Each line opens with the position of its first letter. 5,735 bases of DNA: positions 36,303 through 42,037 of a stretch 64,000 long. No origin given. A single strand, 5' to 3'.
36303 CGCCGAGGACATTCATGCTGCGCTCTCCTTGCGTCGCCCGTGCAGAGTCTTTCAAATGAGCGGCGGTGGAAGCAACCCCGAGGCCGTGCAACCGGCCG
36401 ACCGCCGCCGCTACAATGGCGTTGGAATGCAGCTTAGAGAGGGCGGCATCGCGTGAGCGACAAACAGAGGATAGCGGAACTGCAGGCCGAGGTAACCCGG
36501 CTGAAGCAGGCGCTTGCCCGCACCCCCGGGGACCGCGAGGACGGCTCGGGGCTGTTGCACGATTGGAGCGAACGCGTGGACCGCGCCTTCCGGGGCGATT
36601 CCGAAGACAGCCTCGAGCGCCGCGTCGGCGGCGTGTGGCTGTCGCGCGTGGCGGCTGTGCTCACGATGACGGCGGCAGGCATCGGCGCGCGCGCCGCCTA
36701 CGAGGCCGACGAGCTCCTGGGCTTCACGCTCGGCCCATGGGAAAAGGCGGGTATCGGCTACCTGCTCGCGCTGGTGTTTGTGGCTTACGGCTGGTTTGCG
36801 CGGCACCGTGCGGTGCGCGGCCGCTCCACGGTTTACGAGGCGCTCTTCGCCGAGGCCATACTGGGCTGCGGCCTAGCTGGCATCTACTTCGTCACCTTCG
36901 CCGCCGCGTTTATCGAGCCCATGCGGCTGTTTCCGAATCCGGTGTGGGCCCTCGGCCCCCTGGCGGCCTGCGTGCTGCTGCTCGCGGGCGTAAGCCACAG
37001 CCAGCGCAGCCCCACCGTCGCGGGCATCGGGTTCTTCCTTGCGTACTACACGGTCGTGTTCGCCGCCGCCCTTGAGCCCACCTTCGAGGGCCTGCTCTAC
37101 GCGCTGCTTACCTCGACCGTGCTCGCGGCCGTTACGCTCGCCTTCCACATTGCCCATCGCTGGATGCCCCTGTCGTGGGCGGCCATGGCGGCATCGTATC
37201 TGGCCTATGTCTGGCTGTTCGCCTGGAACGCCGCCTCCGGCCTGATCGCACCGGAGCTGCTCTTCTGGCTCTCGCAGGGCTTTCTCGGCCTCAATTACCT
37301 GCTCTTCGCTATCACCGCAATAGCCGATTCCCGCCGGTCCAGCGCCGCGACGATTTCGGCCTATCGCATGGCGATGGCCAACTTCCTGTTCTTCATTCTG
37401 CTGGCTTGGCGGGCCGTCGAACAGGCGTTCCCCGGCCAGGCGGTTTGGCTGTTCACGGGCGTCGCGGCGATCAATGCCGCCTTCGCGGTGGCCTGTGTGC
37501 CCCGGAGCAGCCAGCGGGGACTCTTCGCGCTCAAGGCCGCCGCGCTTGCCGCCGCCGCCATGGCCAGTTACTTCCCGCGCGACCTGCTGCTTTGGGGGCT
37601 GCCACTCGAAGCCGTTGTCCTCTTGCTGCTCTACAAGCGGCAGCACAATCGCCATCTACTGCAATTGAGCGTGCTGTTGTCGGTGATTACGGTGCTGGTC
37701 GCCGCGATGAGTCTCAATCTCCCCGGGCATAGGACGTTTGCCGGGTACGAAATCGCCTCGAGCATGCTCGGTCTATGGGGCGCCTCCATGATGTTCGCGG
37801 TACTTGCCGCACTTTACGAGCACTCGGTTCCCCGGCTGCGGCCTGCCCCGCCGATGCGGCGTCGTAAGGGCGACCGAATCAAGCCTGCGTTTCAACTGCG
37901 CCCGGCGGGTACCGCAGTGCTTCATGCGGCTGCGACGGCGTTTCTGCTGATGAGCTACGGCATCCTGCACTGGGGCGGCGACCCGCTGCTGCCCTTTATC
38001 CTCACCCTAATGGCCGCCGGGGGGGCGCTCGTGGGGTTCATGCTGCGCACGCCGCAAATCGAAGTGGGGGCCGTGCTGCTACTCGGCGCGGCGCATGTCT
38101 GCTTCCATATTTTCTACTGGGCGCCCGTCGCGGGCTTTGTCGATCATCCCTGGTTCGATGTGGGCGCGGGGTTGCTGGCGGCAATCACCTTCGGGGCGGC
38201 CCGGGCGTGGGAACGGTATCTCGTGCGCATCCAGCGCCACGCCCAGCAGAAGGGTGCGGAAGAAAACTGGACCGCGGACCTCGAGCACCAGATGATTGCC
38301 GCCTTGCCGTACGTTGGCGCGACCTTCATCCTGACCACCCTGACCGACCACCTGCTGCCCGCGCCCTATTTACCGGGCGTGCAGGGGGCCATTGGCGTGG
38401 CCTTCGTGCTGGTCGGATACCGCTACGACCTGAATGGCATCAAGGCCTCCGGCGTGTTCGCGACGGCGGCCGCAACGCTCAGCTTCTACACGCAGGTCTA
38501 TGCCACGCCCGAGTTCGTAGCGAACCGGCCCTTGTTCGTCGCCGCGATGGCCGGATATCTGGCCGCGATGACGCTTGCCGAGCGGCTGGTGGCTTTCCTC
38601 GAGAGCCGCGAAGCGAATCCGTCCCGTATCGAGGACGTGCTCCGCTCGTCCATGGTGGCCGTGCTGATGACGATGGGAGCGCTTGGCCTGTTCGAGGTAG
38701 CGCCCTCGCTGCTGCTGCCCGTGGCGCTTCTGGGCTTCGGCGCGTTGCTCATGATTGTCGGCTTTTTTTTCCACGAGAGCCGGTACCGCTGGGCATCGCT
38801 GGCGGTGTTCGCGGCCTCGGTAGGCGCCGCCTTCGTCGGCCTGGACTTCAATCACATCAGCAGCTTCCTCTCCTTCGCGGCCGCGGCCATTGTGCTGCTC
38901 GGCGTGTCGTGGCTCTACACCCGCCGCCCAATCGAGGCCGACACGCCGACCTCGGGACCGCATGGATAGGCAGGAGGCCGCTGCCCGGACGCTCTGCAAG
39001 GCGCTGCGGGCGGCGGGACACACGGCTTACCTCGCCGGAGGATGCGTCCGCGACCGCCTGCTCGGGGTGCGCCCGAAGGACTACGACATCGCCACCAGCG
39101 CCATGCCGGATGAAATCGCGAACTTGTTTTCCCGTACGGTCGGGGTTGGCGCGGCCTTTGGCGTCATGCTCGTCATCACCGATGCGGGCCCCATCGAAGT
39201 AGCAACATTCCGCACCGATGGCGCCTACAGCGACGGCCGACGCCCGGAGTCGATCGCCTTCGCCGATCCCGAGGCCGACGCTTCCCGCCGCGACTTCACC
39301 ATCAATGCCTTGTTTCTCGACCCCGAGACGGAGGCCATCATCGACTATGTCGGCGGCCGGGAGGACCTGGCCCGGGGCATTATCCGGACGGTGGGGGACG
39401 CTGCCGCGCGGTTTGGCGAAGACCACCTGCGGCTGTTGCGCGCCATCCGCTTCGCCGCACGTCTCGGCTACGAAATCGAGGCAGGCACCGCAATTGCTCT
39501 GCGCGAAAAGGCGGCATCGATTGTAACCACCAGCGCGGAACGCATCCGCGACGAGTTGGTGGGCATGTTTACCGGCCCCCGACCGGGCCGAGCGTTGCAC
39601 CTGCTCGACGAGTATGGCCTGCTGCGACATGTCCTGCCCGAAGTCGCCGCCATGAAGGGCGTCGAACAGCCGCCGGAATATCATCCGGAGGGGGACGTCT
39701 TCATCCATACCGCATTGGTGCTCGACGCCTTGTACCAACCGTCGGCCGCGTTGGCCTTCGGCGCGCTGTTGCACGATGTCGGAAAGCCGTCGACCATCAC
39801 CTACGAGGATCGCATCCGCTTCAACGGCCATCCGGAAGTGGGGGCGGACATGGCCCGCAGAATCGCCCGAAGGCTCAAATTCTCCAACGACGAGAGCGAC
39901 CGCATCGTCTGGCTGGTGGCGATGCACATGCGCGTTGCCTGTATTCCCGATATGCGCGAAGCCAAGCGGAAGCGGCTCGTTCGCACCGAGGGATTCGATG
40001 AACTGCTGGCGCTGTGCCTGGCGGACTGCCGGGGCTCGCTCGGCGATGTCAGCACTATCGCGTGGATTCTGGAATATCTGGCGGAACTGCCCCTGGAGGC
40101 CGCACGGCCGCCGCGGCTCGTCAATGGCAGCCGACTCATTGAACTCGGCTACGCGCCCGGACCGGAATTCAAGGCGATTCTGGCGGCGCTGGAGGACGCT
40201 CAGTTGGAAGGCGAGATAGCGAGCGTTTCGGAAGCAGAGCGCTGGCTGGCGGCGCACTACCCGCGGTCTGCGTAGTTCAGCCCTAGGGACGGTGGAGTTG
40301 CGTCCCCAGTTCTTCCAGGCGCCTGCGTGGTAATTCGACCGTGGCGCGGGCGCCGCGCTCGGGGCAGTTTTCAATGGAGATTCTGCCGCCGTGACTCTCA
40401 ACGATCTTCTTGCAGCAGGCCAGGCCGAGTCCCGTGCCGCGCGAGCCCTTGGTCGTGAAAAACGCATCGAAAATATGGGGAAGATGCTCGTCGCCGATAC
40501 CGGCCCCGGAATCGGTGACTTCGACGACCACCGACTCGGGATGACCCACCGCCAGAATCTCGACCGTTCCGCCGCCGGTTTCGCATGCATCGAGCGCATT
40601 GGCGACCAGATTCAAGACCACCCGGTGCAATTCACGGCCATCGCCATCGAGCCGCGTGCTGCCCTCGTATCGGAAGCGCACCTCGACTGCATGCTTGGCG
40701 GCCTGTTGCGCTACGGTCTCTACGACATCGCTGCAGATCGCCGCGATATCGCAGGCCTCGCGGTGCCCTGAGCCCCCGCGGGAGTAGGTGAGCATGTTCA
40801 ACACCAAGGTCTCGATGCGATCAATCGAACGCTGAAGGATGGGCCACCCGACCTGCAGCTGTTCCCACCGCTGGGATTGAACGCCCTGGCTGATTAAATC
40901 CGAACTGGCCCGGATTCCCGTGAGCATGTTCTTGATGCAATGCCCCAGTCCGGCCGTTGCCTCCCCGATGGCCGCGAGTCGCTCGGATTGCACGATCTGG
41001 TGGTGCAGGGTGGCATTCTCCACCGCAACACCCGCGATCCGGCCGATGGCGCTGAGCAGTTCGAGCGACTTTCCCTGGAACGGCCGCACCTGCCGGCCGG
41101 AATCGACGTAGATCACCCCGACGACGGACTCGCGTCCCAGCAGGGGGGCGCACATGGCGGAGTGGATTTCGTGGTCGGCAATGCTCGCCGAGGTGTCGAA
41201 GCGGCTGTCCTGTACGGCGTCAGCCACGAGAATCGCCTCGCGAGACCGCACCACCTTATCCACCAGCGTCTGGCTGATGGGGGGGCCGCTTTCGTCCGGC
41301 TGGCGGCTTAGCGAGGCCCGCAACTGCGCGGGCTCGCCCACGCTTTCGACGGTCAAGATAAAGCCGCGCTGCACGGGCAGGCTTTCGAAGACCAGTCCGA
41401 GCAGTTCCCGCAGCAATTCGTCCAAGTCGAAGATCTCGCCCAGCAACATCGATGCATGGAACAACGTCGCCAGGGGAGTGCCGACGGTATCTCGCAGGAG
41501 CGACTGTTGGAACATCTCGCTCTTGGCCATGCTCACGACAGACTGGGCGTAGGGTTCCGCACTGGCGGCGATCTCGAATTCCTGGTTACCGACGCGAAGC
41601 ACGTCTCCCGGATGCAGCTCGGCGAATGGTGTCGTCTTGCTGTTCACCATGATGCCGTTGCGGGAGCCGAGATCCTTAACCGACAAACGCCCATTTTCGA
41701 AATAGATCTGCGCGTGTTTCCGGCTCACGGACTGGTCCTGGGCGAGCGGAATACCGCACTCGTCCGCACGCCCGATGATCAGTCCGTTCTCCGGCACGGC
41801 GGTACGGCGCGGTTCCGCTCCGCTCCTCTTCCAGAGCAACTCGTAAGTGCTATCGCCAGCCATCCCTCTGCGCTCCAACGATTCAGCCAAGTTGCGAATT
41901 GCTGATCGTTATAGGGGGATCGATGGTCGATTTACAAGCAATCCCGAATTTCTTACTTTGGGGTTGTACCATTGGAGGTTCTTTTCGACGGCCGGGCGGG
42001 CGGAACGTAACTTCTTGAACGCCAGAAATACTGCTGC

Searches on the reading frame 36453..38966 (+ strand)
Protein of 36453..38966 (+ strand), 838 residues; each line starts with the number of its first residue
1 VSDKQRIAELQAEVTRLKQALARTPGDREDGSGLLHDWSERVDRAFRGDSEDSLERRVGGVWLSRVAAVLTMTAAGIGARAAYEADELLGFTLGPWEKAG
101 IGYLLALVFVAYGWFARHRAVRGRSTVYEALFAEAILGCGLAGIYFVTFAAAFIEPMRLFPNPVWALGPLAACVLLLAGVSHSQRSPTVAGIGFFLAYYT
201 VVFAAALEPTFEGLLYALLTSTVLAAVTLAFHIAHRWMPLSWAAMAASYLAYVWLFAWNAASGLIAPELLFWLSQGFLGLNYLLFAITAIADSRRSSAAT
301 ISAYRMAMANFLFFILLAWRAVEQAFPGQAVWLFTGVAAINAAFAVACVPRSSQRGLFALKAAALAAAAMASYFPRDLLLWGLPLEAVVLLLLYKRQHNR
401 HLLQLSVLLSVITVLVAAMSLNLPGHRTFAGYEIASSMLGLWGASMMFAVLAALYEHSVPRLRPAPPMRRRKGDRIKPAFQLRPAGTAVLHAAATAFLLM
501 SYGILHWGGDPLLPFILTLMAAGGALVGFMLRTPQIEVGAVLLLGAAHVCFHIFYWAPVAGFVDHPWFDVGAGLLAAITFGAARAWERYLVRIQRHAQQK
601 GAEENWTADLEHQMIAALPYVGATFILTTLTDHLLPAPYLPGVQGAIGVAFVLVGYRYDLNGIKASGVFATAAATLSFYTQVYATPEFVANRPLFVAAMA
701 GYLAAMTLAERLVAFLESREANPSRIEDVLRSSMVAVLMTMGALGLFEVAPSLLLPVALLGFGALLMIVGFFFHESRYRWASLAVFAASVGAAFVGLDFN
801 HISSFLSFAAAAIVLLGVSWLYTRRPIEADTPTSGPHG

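Call 8: search_protein_families(library=pfam, proteins=[window:36453-38966:+], max_evalue=0.01)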
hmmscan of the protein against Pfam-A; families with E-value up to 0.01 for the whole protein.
window:36453-38966:+ (838 aa): 1 family
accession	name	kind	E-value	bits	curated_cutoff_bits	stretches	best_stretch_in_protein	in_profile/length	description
PF10101.14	DUF2339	-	2.6e-11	43.5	33.6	1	60-824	2-658/659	Predicted membrane protein (DUF2339)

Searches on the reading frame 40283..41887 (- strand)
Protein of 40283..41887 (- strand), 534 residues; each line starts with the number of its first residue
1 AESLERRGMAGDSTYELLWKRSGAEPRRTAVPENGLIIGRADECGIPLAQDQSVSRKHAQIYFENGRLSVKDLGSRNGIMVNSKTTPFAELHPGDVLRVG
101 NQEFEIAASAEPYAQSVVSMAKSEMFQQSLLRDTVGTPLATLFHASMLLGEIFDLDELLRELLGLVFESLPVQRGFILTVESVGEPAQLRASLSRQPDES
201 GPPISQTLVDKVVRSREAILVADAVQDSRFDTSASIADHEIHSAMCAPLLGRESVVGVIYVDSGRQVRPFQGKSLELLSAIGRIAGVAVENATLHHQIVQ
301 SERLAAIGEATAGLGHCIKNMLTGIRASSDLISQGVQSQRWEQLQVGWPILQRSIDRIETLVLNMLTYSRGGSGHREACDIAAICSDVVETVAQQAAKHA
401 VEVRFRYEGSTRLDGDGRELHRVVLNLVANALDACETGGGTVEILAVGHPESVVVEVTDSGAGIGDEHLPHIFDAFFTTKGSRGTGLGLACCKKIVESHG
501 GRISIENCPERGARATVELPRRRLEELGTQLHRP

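Call 38: search_protein_families(library=pfam, proteins=[window:40283-41887:-], max_evalue=0.001)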
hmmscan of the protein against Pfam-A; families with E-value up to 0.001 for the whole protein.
window:40283-41887:- (534 aa): 7 families
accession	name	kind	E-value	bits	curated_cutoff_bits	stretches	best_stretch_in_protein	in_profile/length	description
PF02518.31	HATPase_c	-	1.9e-27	96.3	26.4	1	415-522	1-110/111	Histidine kinase-, DNA gyrase B-, and HSP90-like ATPase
PF01590.32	GAF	-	1.9e-16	61.3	22.4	1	154-289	1-133/133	GAF domain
PF00498.31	FHA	-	9.4e-16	58.4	20.7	1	37-100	2-67/67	FHA domain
PF13185.12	GAF_2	-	4.5e-14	53.3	28.6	1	154-290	3-136/136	GAF domain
PF16697.10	Yop-YscD_cpl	-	2.1e-12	47.6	33.2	1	30-107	13-91/94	Inner membrane component of T3SS, cytoplasmic domain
PF13492.12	GAF_3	-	4.2e-10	40.6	27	1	154-291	1-129/129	GAF domain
PF00512.31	HisKA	-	6e-06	26.6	26.9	1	308-374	3-66/66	His Kinase A (phospho-acceptor) domain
